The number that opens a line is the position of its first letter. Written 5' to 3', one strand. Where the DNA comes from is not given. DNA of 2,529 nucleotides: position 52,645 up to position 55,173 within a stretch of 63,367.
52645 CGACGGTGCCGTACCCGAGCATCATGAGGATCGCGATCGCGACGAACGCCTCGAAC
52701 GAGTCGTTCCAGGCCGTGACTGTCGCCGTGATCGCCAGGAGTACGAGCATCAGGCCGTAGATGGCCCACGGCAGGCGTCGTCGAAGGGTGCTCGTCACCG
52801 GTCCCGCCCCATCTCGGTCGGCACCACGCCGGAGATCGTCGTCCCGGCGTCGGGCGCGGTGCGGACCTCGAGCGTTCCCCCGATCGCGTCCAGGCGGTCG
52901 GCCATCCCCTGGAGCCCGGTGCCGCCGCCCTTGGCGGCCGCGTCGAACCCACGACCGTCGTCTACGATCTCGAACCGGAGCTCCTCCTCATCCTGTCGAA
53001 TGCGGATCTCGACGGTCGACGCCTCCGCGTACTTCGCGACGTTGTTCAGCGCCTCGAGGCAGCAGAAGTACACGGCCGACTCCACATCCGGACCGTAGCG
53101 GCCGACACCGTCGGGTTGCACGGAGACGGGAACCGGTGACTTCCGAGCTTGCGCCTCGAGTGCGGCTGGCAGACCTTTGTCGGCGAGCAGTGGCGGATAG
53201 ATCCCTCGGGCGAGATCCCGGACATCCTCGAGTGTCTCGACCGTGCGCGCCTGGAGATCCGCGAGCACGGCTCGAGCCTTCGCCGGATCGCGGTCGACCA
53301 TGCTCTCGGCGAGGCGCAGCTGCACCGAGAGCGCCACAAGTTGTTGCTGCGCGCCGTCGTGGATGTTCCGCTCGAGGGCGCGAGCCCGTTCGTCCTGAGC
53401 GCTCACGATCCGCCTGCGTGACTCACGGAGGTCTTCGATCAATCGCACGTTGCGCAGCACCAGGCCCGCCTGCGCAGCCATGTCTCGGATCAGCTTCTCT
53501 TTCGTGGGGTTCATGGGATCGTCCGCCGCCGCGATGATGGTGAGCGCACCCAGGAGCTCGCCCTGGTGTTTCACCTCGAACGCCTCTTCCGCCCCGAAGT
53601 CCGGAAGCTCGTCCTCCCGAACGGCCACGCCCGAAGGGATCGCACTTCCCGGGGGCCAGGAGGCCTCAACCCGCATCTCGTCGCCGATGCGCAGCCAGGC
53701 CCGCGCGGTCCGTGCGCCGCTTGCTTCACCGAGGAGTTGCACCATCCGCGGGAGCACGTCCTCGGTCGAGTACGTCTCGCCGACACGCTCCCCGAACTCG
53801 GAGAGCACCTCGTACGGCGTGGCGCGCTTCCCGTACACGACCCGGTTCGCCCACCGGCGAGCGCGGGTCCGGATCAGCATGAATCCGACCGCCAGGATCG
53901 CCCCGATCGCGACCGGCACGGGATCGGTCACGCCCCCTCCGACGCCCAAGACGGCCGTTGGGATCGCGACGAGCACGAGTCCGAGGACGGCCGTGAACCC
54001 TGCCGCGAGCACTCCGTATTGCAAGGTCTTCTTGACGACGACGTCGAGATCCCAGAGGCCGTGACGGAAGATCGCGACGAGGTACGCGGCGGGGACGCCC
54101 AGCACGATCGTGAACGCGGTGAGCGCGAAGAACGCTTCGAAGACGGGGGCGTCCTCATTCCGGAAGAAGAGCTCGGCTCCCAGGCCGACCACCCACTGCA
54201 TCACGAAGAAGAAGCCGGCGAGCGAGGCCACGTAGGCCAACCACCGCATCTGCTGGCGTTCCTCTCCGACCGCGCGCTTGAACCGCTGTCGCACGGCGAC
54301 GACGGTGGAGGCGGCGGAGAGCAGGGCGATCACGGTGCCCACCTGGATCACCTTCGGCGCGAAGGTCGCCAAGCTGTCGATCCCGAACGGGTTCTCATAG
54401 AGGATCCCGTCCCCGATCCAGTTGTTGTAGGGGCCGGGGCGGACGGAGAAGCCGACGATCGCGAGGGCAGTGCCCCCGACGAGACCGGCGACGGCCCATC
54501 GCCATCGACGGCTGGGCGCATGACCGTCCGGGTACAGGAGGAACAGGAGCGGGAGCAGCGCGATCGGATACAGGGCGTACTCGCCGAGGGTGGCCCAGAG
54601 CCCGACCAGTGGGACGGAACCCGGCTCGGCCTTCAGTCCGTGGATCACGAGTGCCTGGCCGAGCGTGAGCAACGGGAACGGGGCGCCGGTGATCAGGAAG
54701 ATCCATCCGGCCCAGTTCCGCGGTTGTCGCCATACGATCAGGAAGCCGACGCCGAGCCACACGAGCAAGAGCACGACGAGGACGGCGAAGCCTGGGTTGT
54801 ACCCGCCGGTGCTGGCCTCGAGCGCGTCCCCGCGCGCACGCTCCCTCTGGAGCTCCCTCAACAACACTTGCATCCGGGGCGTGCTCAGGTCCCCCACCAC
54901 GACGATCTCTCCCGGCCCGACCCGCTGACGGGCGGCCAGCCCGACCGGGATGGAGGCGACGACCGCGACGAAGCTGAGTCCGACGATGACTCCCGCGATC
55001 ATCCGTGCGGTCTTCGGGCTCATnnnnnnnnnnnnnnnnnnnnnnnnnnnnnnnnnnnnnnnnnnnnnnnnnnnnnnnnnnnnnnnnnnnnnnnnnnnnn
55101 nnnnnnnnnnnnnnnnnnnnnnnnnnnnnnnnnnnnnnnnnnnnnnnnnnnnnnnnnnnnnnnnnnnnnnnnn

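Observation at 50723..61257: Five tandem, translationally coupled paralogous membrane GAF/HisKA_3 kinases in one operon with no response regulator inside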

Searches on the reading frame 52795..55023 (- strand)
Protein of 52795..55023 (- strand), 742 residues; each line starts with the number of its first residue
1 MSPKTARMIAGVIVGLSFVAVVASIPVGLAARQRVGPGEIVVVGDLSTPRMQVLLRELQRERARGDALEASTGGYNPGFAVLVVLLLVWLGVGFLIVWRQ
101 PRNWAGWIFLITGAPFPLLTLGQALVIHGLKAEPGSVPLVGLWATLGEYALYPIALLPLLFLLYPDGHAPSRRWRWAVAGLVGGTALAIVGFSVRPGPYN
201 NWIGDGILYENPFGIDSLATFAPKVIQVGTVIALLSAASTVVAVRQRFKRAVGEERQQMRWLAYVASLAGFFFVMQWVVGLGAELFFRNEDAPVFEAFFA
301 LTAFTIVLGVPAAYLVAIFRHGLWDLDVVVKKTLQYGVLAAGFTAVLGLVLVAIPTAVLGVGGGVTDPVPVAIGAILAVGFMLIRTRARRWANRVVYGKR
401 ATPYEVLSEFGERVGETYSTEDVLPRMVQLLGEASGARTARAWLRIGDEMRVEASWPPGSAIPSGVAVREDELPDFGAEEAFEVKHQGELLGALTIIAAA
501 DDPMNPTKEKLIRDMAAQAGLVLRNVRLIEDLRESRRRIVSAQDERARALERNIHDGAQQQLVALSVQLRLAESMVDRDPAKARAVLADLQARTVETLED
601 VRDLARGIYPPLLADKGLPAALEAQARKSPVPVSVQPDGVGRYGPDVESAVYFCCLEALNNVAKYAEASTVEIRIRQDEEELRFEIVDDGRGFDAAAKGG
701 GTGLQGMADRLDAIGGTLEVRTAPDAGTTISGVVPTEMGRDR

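Call 8: search_protein_families(library=pfam, proteins=[window:52795-55023:-], max_evalue=0.01)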
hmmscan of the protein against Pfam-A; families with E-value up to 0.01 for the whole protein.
window:52795-55023:- (742 aa): 3 families
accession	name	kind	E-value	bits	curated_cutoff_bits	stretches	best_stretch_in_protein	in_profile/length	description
PF07730.19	HisKA_3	-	5.7e-11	43.2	24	1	546-611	2-66/68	Histidine kinase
PF02518.31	HATPase_c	-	1.5e-10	41.9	26.4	1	649-735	4-108/111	Histidine kinase-, DNA gyrase B-, and HSP90-like ATPase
PF13581.12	HATPase_c_2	-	1.2e-05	25.8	27.4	1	648-698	29-84/127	Histidine kinase-like ATPase domain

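Call 9: search_protein_families(library=ncbifam, proteins=[window:52795-55023:-], max_evalue=0.01)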
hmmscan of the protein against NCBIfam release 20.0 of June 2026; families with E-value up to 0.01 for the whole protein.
window:52795-55023:- (742 aa): 8 families
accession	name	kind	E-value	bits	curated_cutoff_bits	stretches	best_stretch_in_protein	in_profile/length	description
NF052443.1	SensHisKinMctS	equivalog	5.7e-33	113.9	700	1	521-737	224-449/457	two-component system sensor histidine kinase MctS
NF008649.0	PRK11644.1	equivalog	3.2e-22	79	408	1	533-736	290-496/499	signal transduction histidine-protein kinase/phosphatase UhpB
NF052531.1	Strep_LiaS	equivalog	4.6e-16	59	450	1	535-735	124-326/328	envelope stress sensor histidine kinase LiaS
NF007896.0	PRK10600.1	equivalog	1e-11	44.3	578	1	531-730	376-579/598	nitrate/nitrite two-component system sensor histidine kinase NarX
NF008184.0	PRK10935.1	equivalog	1.1e-11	44.1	553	1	480-734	307-557/565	nitrate/nitrite two-component system sensor histidine kinase NarQ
NF047786.1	his_kin_MadS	equivalog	1.9e-09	37.2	500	1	536-735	222-434/434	MadS family sensor histidine kinase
NF047322.1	HK_morpho_MacS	equivalog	5.1e-07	29.2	300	1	515-732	152-364/367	MacS family sensor histidine kinase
NF033792.0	ActS_PrrB_HisK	equivalog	0.0045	15.9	350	1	650-695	311-355/423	ActS/PrrB/RegB family redox-sensitive histidine kinase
